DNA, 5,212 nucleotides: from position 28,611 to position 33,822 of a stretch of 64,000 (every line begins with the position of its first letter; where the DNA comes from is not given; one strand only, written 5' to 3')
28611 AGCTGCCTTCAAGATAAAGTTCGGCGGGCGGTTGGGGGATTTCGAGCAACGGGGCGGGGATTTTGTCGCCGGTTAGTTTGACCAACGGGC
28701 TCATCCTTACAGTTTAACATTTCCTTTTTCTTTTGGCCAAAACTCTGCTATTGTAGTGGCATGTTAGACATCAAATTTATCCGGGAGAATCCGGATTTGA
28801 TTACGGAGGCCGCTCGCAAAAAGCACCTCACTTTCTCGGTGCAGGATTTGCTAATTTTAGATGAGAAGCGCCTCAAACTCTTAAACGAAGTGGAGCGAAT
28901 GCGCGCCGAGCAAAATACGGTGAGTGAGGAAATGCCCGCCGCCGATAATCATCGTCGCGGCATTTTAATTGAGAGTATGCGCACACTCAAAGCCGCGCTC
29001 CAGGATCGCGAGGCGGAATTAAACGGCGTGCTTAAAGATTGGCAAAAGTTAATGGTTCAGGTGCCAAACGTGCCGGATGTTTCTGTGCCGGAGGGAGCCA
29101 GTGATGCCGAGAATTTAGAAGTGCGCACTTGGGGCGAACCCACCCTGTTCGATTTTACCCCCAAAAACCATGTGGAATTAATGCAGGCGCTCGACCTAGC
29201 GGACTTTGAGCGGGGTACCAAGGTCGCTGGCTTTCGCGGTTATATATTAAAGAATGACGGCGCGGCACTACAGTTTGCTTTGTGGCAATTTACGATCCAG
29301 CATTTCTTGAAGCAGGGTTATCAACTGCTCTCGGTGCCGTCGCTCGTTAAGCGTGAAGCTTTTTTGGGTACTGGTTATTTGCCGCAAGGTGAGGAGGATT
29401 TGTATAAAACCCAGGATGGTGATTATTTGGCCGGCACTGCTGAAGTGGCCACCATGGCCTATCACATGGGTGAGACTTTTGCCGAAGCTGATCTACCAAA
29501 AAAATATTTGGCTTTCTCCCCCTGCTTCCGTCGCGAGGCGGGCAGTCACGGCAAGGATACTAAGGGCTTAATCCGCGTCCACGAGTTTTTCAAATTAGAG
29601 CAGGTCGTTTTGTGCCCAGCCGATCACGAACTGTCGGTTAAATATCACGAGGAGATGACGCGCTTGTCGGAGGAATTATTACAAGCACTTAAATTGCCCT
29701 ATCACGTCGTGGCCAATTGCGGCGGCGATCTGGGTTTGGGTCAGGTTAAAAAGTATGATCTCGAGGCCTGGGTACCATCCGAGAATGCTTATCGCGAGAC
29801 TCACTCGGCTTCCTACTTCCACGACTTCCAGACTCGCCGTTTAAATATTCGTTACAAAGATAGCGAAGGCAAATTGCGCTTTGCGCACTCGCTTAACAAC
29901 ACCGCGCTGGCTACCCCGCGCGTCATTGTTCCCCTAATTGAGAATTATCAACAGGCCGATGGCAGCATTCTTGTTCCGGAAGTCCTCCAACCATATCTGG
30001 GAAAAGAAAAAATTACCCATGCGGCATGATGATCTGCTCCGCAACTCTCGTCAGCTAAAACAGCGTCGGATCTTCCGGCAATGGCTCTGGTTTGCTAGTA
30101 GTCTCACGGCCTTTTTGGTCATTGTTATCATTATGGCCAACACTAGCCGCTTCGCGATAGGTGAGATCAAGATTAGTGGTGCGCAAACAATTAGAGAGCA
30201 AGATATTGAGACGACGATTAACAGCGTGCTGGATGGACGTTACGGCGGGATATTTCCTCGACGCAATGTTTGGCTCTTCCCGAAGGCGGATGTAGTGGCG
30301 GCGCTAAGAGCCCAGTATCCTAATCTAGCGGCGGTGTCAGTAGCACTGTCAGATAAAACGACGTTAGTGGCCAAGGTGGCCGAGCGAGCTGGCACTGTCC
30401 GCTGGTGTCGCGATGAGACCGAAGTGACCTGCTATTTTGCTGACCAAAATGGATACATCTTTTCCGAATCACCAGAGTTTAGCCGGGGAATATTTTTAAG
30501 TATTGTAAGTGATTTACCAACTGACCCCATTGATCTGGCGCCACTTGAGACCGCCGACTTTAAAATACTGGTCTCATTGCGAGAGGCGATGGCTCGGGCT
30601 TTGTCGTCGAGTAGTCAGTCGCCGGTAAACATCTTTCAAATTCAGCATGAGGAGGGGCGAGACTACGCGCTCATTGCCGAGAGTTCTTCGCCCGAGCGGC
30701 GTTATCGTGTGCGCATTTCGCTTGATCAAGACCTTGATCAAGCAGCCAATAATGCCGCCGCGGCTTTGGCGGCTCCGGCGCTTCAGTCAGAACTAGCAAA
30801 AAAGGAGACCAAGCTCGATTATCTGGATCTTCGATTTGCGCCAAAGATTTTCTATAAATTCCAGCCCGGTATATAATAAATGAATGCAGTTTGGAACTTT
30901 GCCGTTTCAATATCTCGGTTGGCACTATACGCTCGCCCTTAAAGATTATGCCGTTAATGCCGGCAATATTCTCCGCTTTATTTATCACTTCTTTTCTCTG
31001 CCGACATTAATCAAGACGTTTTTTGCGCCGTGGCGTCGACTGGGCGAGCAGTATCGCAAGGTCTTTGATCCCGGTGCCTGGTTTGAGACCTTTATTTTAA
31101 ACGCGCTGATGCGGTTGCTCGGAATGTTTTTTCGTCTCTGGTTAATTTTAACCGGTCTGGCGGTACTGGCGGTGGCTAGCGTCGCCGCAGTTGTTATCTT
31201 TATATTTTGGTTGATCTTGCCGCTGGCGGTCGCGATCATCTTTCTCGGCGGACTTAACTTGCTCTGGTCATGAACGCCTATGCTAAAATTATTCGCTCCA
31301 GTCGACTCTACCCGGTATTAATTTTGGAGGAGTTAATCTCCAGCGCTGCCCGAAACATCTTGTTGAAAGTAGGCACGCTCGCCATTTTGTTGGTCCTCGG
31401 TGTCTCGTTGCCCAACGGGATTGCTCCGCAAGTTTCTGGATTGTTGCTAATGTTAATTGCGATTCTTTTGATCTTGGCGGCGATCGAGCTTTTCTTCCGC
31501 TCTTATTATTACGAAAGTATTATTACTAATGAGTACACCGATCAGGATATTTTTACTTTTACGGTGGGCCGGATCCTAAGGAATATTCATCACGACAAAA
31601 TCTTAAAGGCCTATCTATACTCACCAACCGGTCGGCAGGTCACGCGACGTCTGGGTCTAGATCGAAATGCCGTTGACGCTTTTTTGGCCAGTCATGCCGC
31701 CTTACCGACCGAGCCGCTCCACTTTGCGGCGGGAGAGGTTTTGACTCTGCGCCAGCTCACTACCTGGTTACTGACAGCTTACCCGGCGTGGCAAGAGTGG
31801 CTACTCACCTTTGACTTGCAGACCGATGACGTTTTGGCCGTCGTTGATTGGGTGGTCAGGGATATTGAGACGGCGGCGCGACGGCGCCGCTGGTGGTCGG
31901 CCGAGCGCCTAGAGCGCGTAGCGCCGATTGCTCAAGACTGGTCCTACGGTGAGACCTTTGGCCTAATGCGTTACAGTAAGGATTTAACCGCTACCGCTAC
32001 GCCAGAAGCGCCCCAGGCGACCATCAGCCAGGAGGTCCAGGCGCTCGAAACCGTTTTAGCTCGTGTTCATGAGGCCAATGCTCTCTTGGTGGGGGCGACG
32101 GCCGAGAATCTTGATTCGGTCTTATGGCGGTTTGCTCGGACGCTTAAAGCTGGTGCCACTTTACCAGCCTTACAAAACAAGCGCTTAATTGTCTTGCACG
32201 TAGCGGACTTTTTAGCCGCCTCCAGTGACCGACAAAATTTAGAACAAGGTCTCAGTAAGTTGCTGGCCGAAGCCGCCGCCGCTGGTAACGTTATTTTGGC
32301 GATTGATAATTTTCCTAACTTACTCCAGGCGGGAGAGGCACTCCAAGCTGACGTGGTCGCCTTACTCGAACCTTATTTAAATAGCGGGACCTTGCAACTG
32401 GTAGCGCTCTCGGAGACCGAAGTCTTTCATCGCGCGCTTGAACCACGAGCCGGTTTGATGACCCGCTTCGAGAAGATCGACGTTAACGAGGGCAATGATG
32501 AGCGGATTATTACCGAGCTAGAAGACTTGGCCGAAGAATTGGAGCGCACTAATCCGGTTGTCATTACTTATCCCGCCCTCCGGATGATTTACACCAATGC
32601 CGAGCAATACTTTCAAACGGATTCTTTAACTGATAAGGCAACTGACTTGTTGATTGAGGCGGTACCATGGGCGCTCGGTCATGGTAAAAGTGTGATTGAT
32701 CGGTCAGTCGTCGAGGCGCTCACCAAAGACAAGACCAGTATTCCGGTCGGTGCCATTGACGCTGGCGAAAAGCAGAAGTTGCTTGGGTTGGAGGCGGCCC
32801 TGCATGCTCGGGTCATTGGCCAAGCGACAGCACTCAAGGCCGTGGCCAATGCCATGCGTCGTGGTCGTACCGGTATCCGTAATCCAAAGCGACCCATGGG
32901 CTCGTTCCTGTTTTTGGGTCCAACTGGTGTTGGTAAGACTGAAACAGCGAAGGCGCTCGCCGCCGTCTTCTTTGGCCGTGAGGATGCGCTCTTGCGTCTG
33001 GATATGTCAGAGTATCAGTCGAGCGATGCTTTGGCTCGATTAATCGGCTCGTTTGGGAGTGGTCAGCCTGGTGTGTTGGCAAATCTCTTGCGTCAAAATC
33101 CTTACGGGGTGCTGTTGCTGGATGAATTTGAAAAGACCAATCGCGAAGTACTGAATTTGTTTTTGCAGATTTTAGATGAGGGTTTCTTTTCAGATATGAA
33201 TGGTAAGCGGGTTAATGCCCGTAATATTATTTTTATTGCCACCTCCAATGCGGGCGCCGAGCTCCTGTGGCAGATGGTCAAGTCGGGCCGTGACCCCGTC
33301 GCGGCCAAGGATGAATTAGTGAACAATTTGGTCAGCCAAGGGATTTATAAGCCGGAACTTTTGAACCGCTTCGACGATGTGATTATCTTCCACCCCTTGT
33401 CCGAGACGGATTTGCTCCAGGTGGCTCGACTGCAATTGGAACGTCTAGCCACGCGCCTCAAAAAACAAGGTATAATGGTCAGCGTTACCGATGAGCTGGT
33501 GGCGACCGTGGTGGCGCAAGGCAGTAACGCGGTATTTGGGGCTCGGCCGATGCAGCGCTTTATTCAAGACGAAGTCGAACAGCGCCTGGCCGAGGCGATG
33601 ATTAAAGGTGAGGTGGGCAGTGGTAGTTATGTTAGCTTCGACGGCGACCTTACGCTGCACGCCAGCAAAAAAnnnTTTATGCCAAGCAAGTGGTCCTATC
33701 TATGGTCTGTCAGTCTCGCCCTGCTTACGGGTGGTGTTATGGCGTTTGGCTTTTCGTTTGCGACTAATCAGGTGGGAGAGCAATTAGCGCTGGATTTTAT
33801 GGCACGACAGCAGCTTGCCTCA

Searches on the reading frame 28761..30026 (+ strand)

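Call 8: search_protein_families(library=pfam, proteins=[window:28761-30026:+], max_evalue=0.01)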
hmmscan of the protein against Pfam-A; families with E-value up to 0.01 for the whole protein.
window:28761-30026:+ (422 aa): 2 families
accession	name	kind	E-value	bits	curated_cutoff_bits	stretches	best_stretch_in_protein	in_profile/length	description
PF00587.30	tRNA-synt_2b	-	3.5e-30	105.8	29.3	1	222-396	12-179/179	tRNA synthetase class II core domain (G, H, P, S and T)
PF02403.27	Seryl_tRNA_N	-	7.7e-21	74.8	28.2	1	1-105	1-108/108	Seryl-tRNA synthetase N-terminal domain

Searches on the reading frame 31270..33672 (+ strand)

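Call 8: search_protein_families(library=pfam, proteins=[window:31270-33672:+], max_evalue=0.01)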
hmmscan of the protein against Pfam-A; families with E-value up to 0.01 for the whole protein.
window:31270-33672:+ (801 aa): 6 families
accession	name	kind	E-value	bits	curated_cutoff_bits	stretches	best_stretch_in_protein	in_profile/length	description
PF07724.20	AAA_2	-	2.7e-40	138.5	27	1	541-703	1-165/166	AAA domain (Cdc48 subfamily)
PF10431.15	ClpB_D2-small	-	2.2e-20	72.9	21.9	1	710-788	1-79/81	C-terminal, D2-small domain, of ClpB protein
PF00004.35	AAA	-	6.1e-10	40.1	21.2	1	547-667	2-116/131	ATPase family associated with various cellular activities (AAA)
PF07728.20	AAA_5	-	4.5e-09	36.9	22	1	546-662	2-124/139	AAA domain (dynein-related subfamily)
PF13401.12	AAA_22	-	7.6e-06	26.7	27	1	544-636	6-109/130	AAA domain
PF00158.32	Sigma54_activat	-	2.4e-05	24.5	20.2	1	541-662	20-144/168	Sigma-54 interaction domain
